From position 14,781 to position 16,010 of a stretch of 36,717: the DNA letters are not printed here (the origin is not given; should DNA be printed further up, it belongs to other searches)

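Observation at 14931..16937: Lysis operon in which a patatin-like phospholipase is translationally coupled to the endolysin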

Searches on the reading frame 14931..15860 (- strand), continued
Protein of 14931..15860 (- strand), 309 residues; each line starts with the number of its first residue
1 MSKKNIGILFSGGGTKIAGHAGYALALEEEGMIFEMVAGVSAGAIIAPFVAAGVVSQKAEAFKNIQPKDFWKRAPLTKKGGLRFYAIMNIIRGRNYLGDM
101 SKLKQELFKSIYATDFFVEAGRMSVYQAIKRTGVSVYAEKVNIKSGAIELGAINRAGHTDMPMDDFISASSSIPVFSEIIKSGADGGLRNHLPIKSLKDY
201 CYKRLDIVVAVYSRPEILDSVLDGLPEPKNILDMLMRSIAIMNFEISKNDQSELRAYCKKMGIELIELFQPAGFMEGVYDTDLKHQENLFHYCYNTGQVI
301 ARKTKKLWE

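Call 59: find_encoding_contigs(protein=P0002, flank=10000, max_places=1)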
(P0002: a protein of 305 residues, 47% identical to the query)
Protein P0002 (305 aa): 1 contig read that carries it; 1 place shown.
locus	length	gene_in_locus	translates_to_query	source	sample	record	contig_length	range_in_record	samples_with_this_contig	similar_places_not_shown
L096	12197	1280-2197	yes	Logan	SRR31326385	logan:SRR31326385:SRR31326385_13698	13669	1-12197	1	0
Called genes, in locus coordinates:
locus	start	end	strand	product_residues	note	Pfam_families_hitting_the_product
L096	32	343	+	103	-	-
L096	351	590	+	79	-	-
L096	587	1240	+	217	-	PF00145:DNA_methylase (weak)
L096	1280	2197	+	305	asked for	PF01734:Patatin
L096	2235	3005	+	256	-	-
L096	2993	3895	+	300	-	-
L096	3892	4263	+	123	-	-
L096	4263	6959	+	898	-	PF20155:TMP_3 (faint), PF10145:PhageMin_Tail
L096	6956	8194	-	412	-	PF17293:Arm-DNA-bind_5, PF13102:Phage_int_SAM_5, PF00589:Phage_integrase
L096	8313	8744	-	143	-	-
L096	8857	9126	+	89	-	-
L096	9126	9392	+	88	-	-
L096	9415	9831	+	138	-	-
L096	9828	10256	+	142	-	PF08299:Bac_DnaA_C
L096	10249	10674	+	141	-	-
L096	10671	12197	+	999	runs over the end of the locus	?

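Call 80: search_protein_families(library=pfam, proteins=[L015:5223-7007:+, L015:7065-7376:+, L015:7373-7696:+, L015:7693-8583:+, L015:8570-9922:+, L015:9998-10951:+, L015:11189-12172:+], max_evalue=0.001)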
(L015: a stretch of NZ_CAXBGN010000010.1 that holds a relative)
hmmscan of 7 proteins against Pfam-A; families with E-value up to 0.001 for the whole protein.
L015:5223-7007:+ (594 aa): 11 families
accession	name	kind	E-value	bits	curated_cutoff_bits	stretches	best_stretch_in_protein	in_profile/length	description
PF13428.12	TPR_14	-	8.7e-12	44.9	23.5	0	23-52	7-36/44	Tetratricopeptide repeat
PF07719.23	TPR_2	-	3e-11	43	27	0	23-46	7-30/34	Tetratricopeptide repeat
PF13174.12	TPR_6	-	4.7e-11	43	26.3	0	542-575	1-33/33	Tetratricopeptide repeat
PF13181.12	TPR_8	-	2.1e-10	40.4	25.7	0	153-180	2-29/34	Tetratricopeptide repeat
PF13432.12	TPR_16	-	6e-09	36.6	32.7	0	471-527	1-53/65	Tetratricopeptide repeat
PF13424.12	TPR_12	-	2.1e-08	34.7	30.1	0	23-79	9-73/77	Tetratricopeptide repeat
PF00515.34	TPR_1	-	1.2e-06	28.5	27.8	0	89-113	5-29/34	Tetratricopeptide repeat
PF14559.12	TPR_19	-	1.3e-06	29.1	25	0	30-78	4-52/68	Tetratricopeptide repeat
PF12895.13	ANAPC3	-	1.5e-05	25.6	27.2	1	23-76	29-81/82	Anaphase-promoting complex, cyclosome, subunit 3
PF13176.12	TPR_7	-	0.00013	22.2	27.9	0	95-118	9-34/36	Tetratricopeptide repeat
PF13374.12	TPR_10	-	0.00041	20.7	27.5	0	61-79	12-30/42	Tetratricopeptide repeat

L015:7065-7376:+ (103 aa): 1 family
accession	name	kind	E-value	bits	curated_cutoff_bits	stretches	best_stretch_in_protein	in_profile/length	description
PF14114.12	DUF4286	-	8.4e-40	135.5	25.8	1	1-100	1-100/100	Domain of unknown function (DUF4286)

L015:7373-7696:+ (107 aa): 1 family
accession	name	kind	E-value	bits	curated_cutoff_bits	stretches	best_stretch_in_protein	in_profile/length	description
PF06094.17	GGACT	-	3e-12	47.6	22.8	1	7-101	1-101/120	Gamma-glutamyl cyclotransferase, AIG2-like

L015:7693-8583:+ (296 aa): 1 family
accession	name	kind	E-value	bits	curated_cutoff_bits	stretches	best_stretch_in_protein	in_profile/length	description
PF00398.26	RrnaAD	-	1.2e-51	175.7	24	1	33-260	3-226/263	Ribosomal RNA adenine dimethylase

L015:8570-9922:+ (450 aa): 4 families
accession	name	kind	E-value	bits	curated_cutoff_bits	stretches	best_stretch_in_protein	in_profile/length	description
PF01769.21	MgtE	-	7e-34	117.2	27.6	1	321-443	1-125/125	Divalent cation transporter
PF03448.22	MgtE_N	-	6.3e-25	88.1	25.9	1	34-135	2-102/102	MgtE intracellular N domain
PF00571.33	CBS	-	1e-19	71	24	2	201-256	1-56/57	CBS domain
PF14841.11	FliG_M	-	0.00016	22.3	25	0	89-117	19-47/76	FliG middle domain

L015:9998-10951:+ (317 aa): 1 family
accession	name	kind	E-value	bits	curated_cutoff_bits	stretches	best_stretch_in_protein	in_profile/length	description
PF01734.28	Patatin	-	1.8e-22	80.9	27.7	1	6-199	3-186/191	Patatin-like phospholipase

L015:11189-12172:+ (327 aa): 3 families
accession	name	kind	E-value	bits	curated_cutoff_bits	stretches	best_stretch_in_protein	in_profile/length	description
PF02826.25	2-Hacid_dh_C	-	3.6e-43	147.4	25.1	1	109-304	1-178/178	D-isomer specific 2-hydroxyacid dehydrogenase, NAD binding domain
PF00389.36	2-Hacid_dh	-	8.7e-22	77.7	24.6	1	26-324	24-122/134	D-isomer specific 2-hydroxyacid dehydrogenase, catalytic domain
PF07991.19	KARI_N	-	2.9e-05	24.1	20.6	1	141-203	2-69/165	Acetohydroxy acid isomeroreductase, NADPH-binding domain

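Call 81: get_annotated_region(hit=H3, flank=6000)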
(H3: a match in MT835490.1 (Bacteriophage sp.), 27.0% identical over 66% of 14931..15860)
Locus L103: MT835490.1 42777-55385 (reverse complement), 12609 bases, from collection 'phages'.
description: UNVERIFIED: Bacteriophage sp. clone scaffold_30 genomic sequence.
organism: Bacteriophage sp. (NCBI taxid 38018)
taxonomy: Viruses
host: -; source: human fecal samples; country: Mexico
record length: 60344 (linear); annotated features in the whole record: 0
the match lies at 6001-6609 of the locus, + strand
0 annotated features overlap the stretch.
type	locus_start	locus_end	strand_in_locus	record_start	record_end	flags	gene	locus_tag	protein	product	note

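Call 83: search_protein_families(library=phrogs, proteins=[L103:1353-3125:+, L103:3218-5881:+, L103:5896-7218:+, L103:7221-9761:+, L103:9763-10320:+, L103:10313-10999:+, L096:587-1240:+, L096:32-343:+, L003:9119-9547:+, L003:11068-11541:+], max_evalue=0.001)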
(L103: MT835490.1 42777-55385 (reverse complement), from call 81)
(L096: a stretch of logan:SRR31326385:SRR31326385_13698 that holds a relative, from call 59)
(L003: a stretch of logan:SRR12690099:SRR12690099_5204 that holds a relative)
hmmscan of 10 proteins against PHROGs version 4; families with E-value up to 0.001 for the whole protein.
L103:1353-3125:+ (590 aa): 0 families

L103:3218-5881:+ (887 aa): 8 families
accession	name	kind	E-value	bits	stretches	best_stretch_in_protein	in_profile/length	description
phrog_215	-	head and packaging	8.4e-19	69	2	60-211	238-377/491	structural protein with Ig domain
phrog_341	-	tail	2.3e-16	61.2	1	62-135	84-149/154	major tail protein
phrog_10059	-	unknown function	1.7e-13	51.1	1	62-125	201-252/345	-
phrog_28902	-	tail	7.9e-09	35.2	1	60-376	305-605/709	major tail protein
phrog_3575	-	tail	1.4e-07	31.8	0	60-130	394-455/461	major tail protein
phrog_1280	-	other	4.3e-06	27.4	0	158-211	177-230/248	Ig domain containing protein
phrog_16444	-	unknown function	6.7e-06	25.8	0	346-388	253-294/397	-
phrog_290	-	tail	0.00022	21.7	0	138-214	325-398/411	minor tail protein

L103:5896-7218:+ (440 aa): 0 families

L103:7221-9761:+ (846 aa): 17 families
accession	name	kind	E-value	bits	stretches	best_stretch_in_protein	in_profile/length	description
phrog_17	-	DNA, RNA and nucleotide metabolism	2.4e-117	394.6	1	431-845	819-1232/1445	DNA polymerase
phrog_2573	-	DNA, RNA and nucleotide metabolism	5.2e-43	148.5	1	608-828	3-250/336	DNA polymerase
phrog_107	-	DNA, RNA and nucleotide metabolism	1.4e-36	127.7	1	2-288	119-412/542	exonuclease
phrog_12241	-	DNA, RNA and nucleotide metabolism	2e-32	113.8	1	499-610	389-495/502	DNA polymerase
phrog_5995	-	DNA, RNA and nucleotide metabolism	4.6e-30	105.9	1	683-834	2-155/236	DNA polymerase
phrog_10285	-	DNA, RNA and nucleotide metabolism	4.4e-28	99.3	2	584-725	21-166/321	DNA polymerase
phrog_15971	-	DNA, RNA and nucleotide metabolism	1.7e-27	97.5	1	458-845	12-374/376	DNA polymerase I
phrog_23226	-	DNA, RNA and nucleotide metabolism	5.4e-17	62.5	1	571-672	289-391/611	DNA polymerase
phrog_9556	-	DNA, RNA and nucleotide metabolism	2.7e-13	50.7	1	526-600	354-439/441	DNA polymerase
phrog_12116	-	DNA, RNA and nucleotide metabolism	4.6e-08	34.3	1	588-638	3-56/81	DNA polymerase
phrog_35406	-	DNA, RNA and nucleotide metabolism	6.8e-08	33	1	650-791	83-225/320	DNA polymerase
phrog_30466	-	DNA, RNA and nucleotide metabolism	2.9e-06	28.2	1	621-691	19-85/122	DNA polymerase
phrog_7766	-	DNA, RNA and nucleotide metabolism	4.5e-06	27.2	1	769-827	112-165/186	DNA polymerase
phrog_24147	-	DNA, RNA and nucleotide metabolism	5.3e-06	27.6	1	764-845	5-91/93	DNA polymerase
phrog_32545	-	unknown function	8.2e-05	23.4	1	32-180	29-186/186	-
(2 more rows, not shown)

L103:9763-10320:+ (185 aa): 0 families

L103:10313-10999:+ (228 aa): 2 families
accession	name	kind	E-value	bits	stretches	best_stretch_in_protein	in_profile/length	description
phrog_16641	-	tail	1.4e-17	63.7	1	17-132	855-981/1296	tail fiber protein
phrog_19279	-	other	2.8e-08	33.5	1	13-90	442-517/794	phosphodiesterase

L096:587-1240:+ (217 aa): 3 families
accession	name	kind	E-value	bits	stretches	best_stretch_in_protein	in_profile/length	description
phrog_757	-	other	1.1e-51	176.3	1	1-211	14-227/247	DNA methyltransferase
phrog_363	-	other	2.2e-06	28.1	1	3-119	55-166/327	DNA methyltransferase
phrog_2882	-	other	8.5e-06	26.3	1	97-201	145-247/262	DNA methyltransferase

L096:32-343:+ (103 aa): 0 families

L003:9119-9547:+ (142 aa): 0 families

L003:11068-11541:+ (157 aa): 0 families

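Call 94: search_solved_structures(query=L012:8985-10001:+, max_evalue=0.1)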
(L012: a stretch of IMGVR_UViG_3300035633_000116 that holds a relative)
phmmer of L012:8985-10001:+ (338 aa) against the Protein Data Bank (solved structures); distinct sequences matched with E-value up to 0.1: 0.
